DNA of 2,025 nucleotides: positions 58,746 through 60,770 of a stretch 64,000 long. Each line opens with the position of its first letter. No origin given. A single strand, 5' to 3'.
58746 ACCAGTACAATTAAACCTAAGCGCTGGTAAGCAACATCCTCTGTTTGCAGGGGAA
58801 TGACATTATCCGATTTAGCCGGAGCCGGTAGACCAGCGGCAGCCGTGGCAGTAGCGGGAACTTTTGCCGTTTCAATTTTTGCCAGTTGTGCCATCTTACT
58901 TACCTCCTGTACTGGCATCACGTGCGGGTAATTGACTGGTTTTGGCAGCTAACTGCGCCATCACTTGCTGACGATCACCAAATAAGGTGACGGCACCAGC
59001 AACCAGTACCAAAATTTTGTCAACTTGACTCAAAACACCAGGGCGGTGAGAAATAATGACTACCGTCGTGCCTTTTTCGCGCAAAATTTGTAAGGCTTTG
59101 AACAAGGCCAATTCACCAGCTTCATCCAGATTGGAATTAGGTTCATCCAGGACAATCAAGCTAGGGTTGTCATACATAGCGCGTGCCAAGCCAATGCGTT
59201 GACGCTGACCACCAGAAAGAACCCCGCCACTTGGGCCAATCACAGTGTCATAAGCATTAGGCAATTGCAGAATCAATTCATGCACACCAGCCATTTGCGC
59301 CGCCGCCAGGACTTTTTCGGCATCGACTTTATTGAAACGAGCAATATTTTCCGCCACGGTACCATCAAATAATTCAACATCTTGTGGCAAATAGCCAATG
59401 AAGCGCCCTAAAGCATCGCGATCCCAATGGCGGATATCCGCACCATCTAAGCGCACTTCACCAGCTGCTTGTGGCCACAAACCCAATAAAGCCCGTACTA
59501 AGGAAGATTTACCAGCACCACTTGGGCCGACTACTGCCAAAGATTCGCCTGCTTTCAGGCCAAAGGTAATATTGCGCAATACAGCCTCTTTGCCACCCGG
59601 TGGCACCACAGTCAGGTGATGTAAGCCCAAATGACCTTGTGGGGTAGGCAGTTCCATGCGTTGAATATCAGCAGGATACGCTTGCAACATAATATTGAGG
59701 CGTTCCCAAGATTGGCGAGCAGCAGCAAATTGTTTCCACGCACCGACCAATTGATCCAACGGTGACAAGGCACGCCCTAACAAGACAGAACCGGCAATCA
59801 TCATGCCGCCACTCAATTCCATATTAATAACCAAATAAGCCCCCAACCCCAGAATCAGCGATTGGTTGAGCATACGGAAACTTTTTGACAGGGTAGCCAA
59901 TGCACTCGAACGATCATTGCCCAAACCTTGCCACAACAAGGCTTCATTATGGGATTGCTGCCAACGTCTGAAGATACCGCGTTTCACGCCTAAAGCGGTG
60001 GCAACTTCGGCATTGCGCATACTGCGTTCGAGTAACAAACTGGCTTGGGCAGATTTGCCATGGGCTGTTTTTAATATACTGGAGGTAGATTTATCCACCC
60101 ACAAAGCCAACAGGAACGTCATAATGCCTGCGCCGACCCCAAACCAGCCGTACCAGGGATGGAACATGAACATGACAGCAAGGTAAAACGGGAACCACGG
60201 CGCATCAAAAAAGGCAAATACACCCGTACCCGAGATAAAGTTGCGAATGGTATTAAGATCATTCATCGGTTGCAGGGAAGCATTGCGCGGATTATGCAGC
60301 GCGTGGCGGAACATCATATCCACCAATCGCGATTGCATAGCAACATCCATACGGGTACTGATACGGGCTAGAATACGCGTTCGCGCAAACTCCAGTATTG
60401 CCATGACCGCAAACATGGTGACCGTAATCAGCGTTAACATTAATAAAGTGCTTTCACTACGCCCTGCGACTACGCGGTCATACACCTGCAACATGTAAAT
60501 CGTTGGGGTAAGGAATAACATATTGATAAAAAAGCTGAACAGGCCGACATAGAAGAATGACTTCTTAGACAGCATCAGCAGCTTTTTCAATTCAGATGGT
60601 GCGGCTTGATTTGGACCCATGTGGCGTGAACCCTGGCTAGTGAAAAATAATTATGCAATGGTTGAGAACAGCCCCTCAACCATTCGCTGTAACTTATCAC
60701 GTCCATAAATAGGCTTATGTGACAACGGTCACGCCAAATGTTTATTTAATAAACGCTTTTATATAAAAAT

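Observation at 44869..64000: Co-oriented island coupling a type I-secreted S-layer-like protein to a sulfated glycan pathway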

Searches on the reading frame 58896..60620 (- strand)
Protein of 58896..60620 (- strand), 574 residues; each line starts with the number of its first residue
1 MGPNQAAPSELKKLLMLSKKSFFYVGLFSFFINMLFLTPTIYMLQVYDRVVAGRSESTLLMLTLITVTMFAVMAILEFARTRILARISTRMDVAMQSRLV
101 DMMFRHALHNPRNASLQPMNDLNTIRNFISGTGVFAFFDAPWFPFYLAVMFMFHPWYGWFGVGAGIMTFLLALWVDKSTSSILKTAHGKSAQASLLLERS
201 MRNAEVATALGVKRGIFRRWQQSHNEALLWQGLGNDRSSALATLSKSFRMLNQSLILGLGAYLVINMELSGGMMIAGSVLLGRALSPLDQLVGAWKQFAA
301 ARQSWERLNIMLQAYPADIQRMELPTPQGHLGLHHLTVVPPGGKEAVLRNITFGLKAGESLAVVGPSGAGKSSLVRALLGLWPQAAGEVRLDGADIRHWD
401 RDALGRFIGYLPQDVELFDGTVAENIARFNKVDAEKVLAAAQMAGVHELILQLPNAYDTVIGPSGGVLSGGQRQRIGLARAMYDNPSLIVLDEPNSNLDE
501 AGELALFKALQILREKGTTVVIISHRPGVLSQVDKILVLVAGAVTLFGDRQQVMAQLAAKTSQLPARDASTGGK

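Call 4: search_protein_families(library=pfam, proteins=[window:58896-60620:-], max_evalue=0.01)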
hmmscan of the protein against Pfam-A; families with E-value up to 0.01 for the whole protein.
window:58896-60620:- (574 aa): 10 families
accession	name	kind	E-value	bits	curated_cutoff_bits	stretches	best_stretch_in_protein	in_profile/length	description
PF00005.33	ABC_tran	-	9.4e-31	107.7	25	1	348-495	1-136/137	ABC transporter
PF00664.28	ABC_membrane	-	3.6e-11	43.7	28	1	23-281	2-267/274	ABC transporter transmembrane region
PF02463.25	SMC_N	-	7.5e-08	32.5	40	1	467-538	136-210/220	RecF/RecN/SMC N terminal domain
PF20703.3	nSTAND1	-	5.8e-06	26.6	27.1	1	343-386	18-59/379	Novel STAND NTPase 1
PF13304.12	AAA_21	-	1.3e-05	25.9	27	0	362-388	3-32/304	AAA domain, putative AbiEii toxin, Type IV TA system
PF03193.22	RsgA_GTPase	-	0.00028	21.2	30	1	353-391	102-139/174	RsgA GTPase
PF13191.12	AAA_16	-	0.00065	20.7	32.6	1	358-385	24-51/167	AAA ATPase domain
PF13401.12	AAA_22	-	0.0029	18.3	27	1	360-521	7-119/130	AAA domain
PF13748.11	ABC_membrane_3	-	0.0068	16.3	27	0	28-97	18-88/237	ABC transporter transmembrane region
PF13555.12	AAA_29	-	0.008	16.3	27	0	358-379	23-43/61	P-loop containing region of AAA domain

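Call 8: find_encoding_contigs(protein=window:58896-60620:-, flank=10000, max_places=6)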
Protein window:58896-60620:- (574 aa): 22 contigs read that carry it; 6 places shown.
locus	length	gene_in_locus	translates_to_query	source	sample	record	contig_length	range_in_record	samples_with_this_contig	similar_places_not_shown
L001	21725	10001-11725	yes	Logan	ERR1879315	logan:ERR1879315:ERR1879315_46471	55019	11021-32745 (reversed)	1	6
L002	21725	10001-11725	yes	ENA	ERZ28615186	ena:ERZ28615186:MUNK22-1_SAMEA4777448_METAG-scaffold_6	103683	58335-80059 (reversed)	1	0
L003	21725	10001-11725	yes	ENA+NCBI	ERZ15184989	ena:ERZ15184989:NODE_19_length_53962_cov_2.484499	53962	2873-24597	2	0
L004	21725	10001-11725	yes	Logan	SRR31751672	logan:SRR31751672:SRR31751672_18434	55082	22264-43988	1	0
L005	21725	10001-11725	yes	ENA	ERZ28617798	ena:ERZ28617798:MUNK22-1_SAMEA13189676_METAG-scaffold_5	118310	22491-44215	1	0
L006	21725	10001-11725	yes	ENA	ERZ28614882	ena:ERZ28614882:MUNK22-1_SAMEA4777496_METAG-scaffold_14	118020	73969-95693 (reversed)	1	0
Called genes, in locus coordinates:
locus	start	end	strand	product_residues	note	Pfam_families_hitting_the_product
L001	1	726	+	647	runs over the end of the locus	PF05226:CHASE2, PF00211:Guanylate_cyc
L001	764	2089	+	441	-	PF14559:TPR_19 (weak)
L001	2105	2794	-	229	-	PF00027:cNMP_binding, PF13545:HTH_Crp_2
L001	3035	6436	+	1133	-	PF13946:DUF4214, PF00353:HemolysinCabind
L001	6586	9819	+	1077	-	PF13946:DUF4214, PF00353:HemolysinCabind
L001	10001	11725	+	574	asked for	PF00664:ABC_membrane, PF00005:ABC_tran, PF02463:SMC_N (faint), PF20703:nSTAND1 (weak), PF13304:AAA_21 (faint)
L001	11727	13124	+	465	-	PF25973:BSH_CzcB (weak), PF25994:HH_AprE, PF26002:Beta-barrel_AprE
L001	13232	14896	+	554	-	PF14306:PUA_2, PF01747:ATP-sulfurylase, PF01583:APS_kinase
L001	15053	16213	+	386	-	PF13439:Glyco_transf_4, PF13477:Glyco_trans_4_2, PF13579:Glyco_trans_4_4, PF20706:GT4-conflict, PF00534:Glycos_transf_1, PF13692:Glyco_trans_1_4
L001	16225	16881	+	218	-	PF02397:Bac_transf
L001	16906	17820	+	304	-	PF00685:Sulfotransfer_1, PF13469:Sulfotransfer_3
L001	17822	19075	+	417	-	PF04932:Wzy_C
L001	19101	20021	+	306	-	-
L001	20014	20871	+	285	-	PF00685:Sulfotransfer_1, PF13469:Sulfotransfer_3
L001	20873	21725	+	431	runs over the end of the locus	PF01943:Polysacc_synt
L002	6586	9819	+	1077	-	PF13946:DUF4214, PF00353:HemolysinCabind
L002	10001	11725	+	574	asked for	PF00664:ABC_membrane, PF00005:ABC_tran, PF02463:SMC_N (faint), PF20703:nSTAND1 (weak), PF13304:AAA_21 (faint)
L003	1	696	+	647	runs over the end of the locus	PF05226:CHASE2, PF00211:Guanylate_cyc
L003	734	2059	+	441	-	PF14559:TPR_19 (weak)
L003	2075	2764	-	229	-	PF00027:cNMP_binding, PF13545:HTH_Crp_2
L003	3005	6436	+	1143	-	PF13946:DUF4214, PF00353:HemolysinCabind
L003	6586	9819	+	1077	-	PF13946:DUF4214, PF00353:HemolysinCabind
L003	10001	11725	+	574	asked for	PF00664:ABC_membrane, PF00005:ABC_tran, PF02463:SMC_N (faint), PF20703:nSTAND1 (weak), PF13304:AAA_21 (faint)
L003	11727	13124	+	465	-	PF25973:BSH_CzcB (weak), PF25994:HH_AprE, PF26002:Beta-barrel_AprE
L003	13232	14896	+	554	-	PF14306:PUA_2, PF01747:ATP-sulfurylase, PF01583:APS_kinase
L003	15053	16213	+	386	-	PF13439:Glyco_transf_4, PF13477:Glyco_trans_4_2, PF13579:Glyco_trans_4_4, PF20706:GT4-conflict (weak), PF00534:Glycos_transf_1, PF13692:Glyco_trans_1_4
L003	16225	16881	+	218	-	PF02397:Bac_transf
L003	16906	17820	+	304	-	PF00685:Sulfotransfer_1, PF13469:Sulfotransfer_3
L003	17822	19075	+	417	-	PF04932:Wzy_C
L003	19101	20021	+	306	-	PF01522:Polysacc_deac_1 (faint)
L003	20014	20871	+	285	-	PF00685:Sulfotransfer_1, PF13469:Sulfotransfer_3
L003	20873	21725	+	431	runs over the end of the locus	PF01943:Polysacc_synt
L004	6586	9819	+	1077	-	PF13946:DUF4214, PF00353:HemolysinCabind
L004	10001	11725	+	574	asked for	PF00664:ABC_membrane, PF00005:ABC_tran, PF02463:SMC_N (faint), PF20703:nSTAND1 (weak), PF13304:AAA_21 (faint)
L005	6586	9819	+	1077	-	PF13946:DUF4214, PF00353:HemolysinCabind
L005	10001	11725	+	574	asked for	PF00664:ABC_membrane, PF00005:ABC_tran, PF02463:SMC_N (faint), PF20703:nSTAND1 (weak), PF13304:AAA_21 (faint)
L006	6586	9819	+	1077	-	PF13946:DUF4214, PF00353:HemolysinCabind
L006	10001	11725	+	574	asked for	PF00664:ABC_membrane, PF00005:ABC_tran, PF02463:SMC_N (faint), PF20703:nSTAND1 (weak), PF13304:AAA_21 (faint)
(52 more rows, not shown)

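Call 10: search_protein_families(library=ncbifam, proteins=[L003:6586-9819:+, L003:3005-6436:+, window:58896-60620:-], max_evalue=0.001)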
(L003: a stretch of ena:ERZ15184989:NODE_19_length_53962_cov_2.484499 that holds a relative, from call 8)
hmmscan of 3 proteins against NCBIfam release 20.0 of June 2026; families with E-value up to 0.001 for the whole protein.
L003:6586-9819:+ (1077 aa): 7 families
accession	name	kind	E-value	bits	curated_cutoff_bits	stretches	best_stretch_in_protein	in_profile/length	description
NF033943.0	RTX_toxin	subfamily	6.9e-17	60.9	1000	1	778-862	690-775/930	RTX family hemolysin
NF046115.1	Ca_rpt_SMc04171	equivalog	1.3e-14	54.3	625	1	688-880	161-360/574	SMc04171 family calcium-binding repeat protein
NF033203.1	entero_EhxA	exception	5.6e-14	51.3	2000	1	778-887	741-849/997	enterohemolysin EhxA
NF053766.1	ZapA_metallo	exception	6e-09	35.4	940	1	816-899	335-409/483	ZapA family metalloprotease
NF052454.1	BtaGlycanEglC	equivalog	9.6e-09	34.6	700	0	696-813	27-138/459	endo-1,3-1,4-beta-glycanase EglC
NF050046.1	PueAB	exception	4.3e-07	28.7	670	1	816-894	374-455/616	polyurethane esterase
NF035945.1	Zn_serralysin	subfamily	1.9e-05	24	500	1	825-899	324-389/462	serralysin family metalloprotease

L003:3005-6436:+ (1143 aa): 6 families
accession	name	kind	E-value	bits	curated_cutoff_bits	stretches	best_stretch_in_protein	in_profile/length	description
NF033943.0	RTX_toxin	subfamily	2.5e-17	62.4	1000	1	853-935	710-793/930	RTX family hemolysin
NF050046.1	PueAB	exception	4.4e-14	51.8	670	3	740-896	373-535/616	polyurethane esterase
NF035945.1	Zn_serralysin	subfamily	1.1e-11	44.6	500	2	202-282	277-362/462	serralysin family metalloprotease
NF033203.1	entero_EhxA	exception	1.1e-11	43.7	2000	1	849-932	748-831/997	enterohemolysin EhxA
NF046115.1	Ca_rpt_SMc04171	equivalog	2e-11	43.8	625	1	686-998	249-530/574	SMc04171 family calcium-binding repeat protein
NF053766.1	ZapA_metallo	exception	3e-09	36.4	940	1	890-973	336-408/483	ZapA family metalloprotease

window:58896-60620:- (574 aa): 188 families (the best 25 are shown)
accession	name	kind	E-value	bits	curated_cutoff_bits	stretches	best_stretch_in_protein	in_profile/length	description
TIGR01842.1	type_I_sec_PrtD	subfamily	1.1e-218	727.2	510.15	1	18-557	4-544/544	type I secretion system permease/ATPase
TIGR03375.1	type_I_sec_LssB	subfamily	1.1e-110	370.9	693.1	1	12-559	141-694/696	type I secretion system permease/ATPase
TIGR01846.1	type_I_sec_HlyB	subfamily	6.2e-81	272.7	725.55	1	16-556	135-681/694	type I secretion system permease/ATPase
TIGR03796.1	NHLM_micro_ABC1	equivalog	4.4e-77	259.9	853.3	1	8-556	142-701/710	NHLP family bacteriocin export ABC transporter peptidase/permease/ATPase subunit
TIGR03797.1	NHLM_micro_ABC2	equivalog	1.5e-63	215.4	709.4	1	17-556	133-674/686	NHLP bacteriocin export ABC transporter permease/ATPase subunit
TIGR02857.1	CydD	equivalog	8.3e-61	206.5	435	1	279-539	268-529/529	thiol reductant ABC exporter subunit CydD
TIGR02203.1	MsbA_lipidA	equivalog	2.5e-56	191.4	602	1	46-556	40-558/572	lipid A export permease/ATP-binding protein MsbA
TIGR01193.1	bacteriocin_ABC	subfamily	2.7e-55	188.2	523.85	1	14-555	150-697/708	peptide cleavage/export ABC transporter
TIGR00958.1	3a01208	subfamily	6.4e-55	186.7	874.6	1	245-556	391-703/711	antigen peptide transporter 2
TIGR02204.1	MsbA_rel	hypoth_equivalog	7.9e-55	186.6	780.4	1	255-556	258-564/576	ABC transporter, permease/ATP-binding protein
TIGR02868.1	CydC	equivalog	3.1e-53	181.2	329.05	1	165-527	167-530/530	thiol reductant ABC exporter subunit CydC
NF052233.1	CphA_assoc_ABC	equivalog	1.8e-51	175.4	880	1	256-557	431-733/766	cyanophycin metabolism-associated ABC transporter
NF008381.0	PRK11176.1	equivalog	6.7e-50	170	867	1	277-557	288-569/582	lipid A ABC transporter ATP-binding protein/permease MsbA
NF010178.0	PRK13657.1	equivalog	4.3e-49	167.5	733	1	252-556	253-559/588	glucan ABC transporter ATP-binding protein/ permease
NF045513.1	HepA_fam_ABC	equivalog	3e-47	161.4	725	1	344-556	386-598/610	heterocyst formation ABC transporter subunit HepA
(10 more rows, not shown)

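Call 11: find_homologous_proteins(query=L003:6586-9819:+, max_evalue=0.00001)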
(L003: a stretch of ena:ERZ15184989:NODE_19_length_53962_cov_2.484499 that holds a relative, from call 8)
Query L003:6586-9819:+ (1077 aa): 132 proteins with E <= 0.00001 among 8000 candidates; the best 120 are listed.
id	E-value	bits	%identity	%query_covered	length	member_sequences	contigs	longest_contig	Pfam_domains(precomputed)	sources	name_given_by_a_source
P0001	0.0e+0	2337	99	100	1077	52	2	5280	PF00353.26,PF13946.12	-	-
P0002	0.0e+0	1330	60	100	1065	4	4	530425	PF00353.26,PF13946.12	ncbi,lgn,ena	-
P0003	6.9e-187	642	41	100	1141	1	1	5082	PF00353.26,PF13946.12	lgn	-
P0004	2.6e-184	633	40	100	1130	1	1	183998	PF00353.26,PF13946.12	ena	-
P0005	3.9e-183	629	40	100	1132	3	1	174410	PF00353.26,PF13946.12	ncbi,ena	-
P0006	6.1e-179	616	39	100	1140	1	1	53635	PF00353.26,PF13946.12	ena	-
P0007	1.5e-171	591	41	53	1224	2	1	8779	PF00353.26,PF13946.12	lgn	-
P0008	3.9e-171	590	39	100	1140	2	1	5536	PF00353.26,PF13946.12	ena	-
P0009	4.7e-170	586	39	100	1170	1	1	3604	PF00353.26,PF13946.12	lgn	-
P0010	1.2e-126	442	35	99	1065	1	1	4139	PF00353.26,PF13946.12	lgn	-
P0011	1.6e-66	243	33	16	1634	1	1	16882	PF02156.22,PF00353.26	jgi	jgi:Ca2+-binding RTX toxin-like protein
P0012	9.2e-51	191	39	16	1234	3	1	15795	PF13229.13,PF00353.26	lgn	-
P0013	7.1e-50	188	40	10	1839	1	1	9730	PF06594.18,PF00353.26,PF26745.1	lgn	-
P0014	5.0e-49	185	39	15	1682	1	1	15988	PF00353.26,PF13403.12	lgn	-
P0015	1.8e-48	184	41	15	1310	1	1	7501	PF03160.21,PF00353.26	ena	-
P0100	2.9e-10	57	24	78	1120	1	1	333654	PF13946.12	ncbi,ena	-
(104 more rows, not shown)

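Call 12: find_encoding_contigs(protein=P0002, flank=10000, max_places=2)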
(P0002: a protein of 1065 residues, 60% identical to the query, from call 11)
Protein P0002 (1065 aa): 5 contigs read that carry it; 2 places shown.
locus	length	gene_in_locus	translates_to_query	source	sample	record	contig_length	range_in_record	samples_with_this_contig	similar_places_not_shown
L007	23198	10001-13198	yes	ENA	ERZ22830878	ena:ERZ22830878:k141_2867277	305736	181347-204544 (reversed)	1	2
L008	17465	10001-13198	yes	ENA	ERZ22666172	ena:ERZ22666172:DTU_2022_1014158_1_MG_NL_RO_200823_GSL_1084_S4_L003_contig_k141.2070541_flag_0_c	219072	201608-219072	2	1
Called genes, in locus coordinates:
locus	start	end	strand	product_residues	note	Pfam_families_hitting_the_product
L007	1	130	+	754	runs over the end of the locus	PF13439:Glyco_transf_4 (faint), PF20706:GT4-conflict, PF00534:Glycos_transf_1, PF13692:Glyco_trans_1_4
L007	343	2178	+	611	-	PF04773:FecR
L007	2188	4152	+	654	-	PF05226:CHASE2, PF00211:Guanylate_cyc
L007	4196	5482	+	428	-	-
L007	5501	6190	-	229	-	PF00027:cNMP_binding, PF13545:HTH_Crp_2, PF00325:Crp (weak)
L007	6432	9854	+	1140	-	PF13946:DUF4214, PF00353:HemolysinCabind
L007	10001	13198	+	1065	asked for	PF13946:DUF4214, PF00353:HemolysinCabind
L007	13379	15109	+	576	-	PF00664:ABC_membrane, PF00005:ABC_tran, PF02463:SMC_N (faint), PF13304:AAA_21 (faint)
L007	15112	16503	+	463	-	PF25919:BSH_CusB (faint), PF25917:BSH_RND (faint), PF25935:BSH_LcnD (faint), PF25973:BSH_CzcB (faint), PF25994:HH_AprE, PF26002:Beta-barrel_AprE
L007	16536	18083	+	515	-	PF08241:Methyltransf_11, PF08242:Methyltransf_12, PF13649:Methyltransf_25, PF13847:Methyltransf_31, PF10119:MethyTransf_Reg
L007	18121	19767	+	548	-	PF14306:PUA_2, PF01747:ATP-sulfurylase, PF01583:APS_kinase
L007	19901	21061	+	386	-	PF13439:Glyco_transf_4, PF13477:Glyco_trans_4_2, PF13579:Glyco_trans_4_4, PF20706:GT4-conflict, PF00534:Glycos_transf_1, PF13692:Glyco_trans_1_4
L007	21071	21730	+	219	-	PF02397:Bac_transf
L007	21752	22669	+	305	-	PF00685:Sulfotransfer_1, PF13469:Sulfotransfer_3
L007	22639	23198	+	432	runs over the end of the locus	PF04932:Wzy_C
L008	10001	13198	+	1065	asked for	PF13946:DUF4214, PF00353:HemolysinCabind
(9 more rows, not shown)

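Call 13: find_encoding_contigs(protein=P0005, flank=10000, max_places=2)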
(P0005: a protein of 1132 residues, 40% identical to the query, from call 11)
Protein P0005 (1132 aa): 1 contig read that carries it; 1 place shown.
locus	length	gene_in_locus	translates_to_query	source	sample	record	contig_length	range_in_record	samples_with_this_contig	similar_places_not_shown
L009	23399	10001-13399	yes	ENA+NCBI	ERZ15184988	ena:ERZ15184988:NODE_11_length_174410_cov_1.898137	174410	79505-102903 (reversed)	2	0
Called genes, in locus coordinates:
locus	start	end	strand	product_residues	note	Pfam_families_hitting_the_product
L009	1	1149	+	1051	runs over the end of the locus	PF13439:Glyco_transf_4, PF20706:GT4-conflict, PF00534:Glycos_transf_1, PF13692:Glyco_trans_1_4, PF13524:Glyco_trans_1_2, PF20706:GT4-conflict, PF00534:Glycos_transf_1, PF13692:Glyco_trans_1_4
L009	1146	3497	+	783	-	PF20706:GT4-conflict (weak), PF00534:Glycos_transf_1, PF13692:Glyco_trans_1_4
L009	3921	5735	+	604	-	PF04773:FecR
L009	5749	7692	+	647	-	PF05226:CHASE2, PF00211:Guanylate_cyc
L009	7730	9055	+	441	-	PF14559:TPR_19 (weak)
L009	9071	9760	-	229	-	PF00027:cNMP_binding, PF13545:HTH_Crp_2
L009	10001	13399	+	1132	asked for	PF13946:DUF4214, PF00353:HemolysinCabind (weak)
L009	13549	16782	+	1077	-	PF13946:DUF4214, PF00353:HemolysinCabind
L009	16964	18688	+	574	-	PF00664:ABC_membrane, PF00005:ABC_tran, PF02463:SMC_N (faint), PF20703:nSTAND1 (weak), PF13304:AAA_21 (faint)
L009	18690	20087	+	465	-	PF25973:BSH_CzcB (weak), PF25994:HH_AprE, PF26002:Beta-barrel_AprE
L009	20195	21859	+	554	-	PF14306:PUA_2, PF01747:ATP-sulfurylase, PF01583:APS_kinase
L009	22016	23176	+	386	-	PF13439:Glyco_transf_4, PF13477:Glyco_trans_4_2, PF13579:Glyco_trans_4_4, PF20706:GT4-conflict, PF00534:Glycos_transf_1, PF13692:Glyco_trans_1_4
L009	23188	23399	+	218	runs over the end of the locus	PF02397:Bac_transf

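Call 15: find_encoding_contigs(protein=P0100, flank=10000, max_places=2)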
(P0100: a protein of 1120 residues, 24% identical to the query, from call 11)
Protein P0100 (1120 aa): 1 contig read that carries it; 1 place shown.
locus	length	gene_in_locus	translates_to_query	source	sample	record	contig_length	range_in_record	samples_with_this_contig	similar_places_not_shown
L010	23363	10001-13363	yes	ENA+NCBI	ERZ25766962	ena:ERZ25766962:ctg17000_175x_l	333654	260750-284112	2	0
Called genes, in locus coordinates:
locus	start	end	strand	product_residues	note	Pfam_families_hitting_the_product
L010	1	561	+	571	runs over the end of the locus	PF00664:ABC_membrane, PF00005:ABC_tran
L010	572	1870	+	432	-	PF25917:BSH_RND (weak), PF25973:BSH_CzcB, PF25984:BSH_YknX (weak), PF25994:HH_AprE, PF26002:Beta-barrel_AprE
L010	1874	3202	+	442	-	PF02321:OEP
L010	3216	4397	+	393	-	PF13439:Glyco_transf_4 (weak), PF00534:Glycos_transf_1, PF13692:Glyco_trans_1_4, PF13524:Glyco_trans_1_2 (weak)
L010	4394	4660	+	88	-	-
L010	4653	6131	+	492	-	PF13946:DUF4214, PF13489:Methyltransf_23, PF07021:MetW (faint), PF13847:Methyltransf_31 (weak), PF08241:Methyltransf_11, PF08242:Methyltransf_12, PF13649:Methyltransf_25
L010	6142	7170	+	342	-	PF13439:Glyco_transf_4 (faint), PF00534:Glycos_transf_1, PF13692:Glyco_trans_1_4, PF13524:Glyco_trans_1_2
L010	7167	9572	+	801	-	PF00534:Glycos_transf_1, PF13692:Glyco_trans_1_4, PF13524:Glyco_trans_1_2 (faint), PF13692:Glyco_trans_1_4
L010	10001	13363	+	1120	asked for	PF13946:DUF4214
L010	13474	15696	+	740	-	PF12895:ANAPC3 (faint), PF13429:TPR_15 (faint), PF20308:TPR-S (faint), PF00515:TPR_1 (faint), PF13432:TPR_16 (weak), PF14559:TPR_19, PF00685:Sulfotransfer_1, PF13469:Sulfotransfer_3, +11 more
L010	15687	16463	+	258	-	PF07277:SapC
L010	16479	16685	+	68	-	-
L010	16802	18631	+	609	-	PF00413:Peptidase_M10, PF00353:HemolysinCabind (faint), PF13946:DUF4214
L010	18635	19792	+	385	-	PF13439:Glyco_transf_4, PF13579:Glyco_trans_4_4, PF00534:Glycos_transf_1, PF13692:Glyco_trans_1_4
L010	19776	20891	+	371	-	PF13439:Glyco_transf_4, PF13579:Glyco_trans_4_4, PF20706:GT4-conflict, PF00534:Glycos_transf_1, PF13692:Glyco_trans_1_4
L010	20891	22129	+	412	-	PF07690:MFS_1, PF13000:Acatn, PF07690:MFS_1 (weak)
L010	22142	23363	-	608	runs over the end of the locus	PF14559:TPR_19 (faint), PF13844:Glyco_transf_41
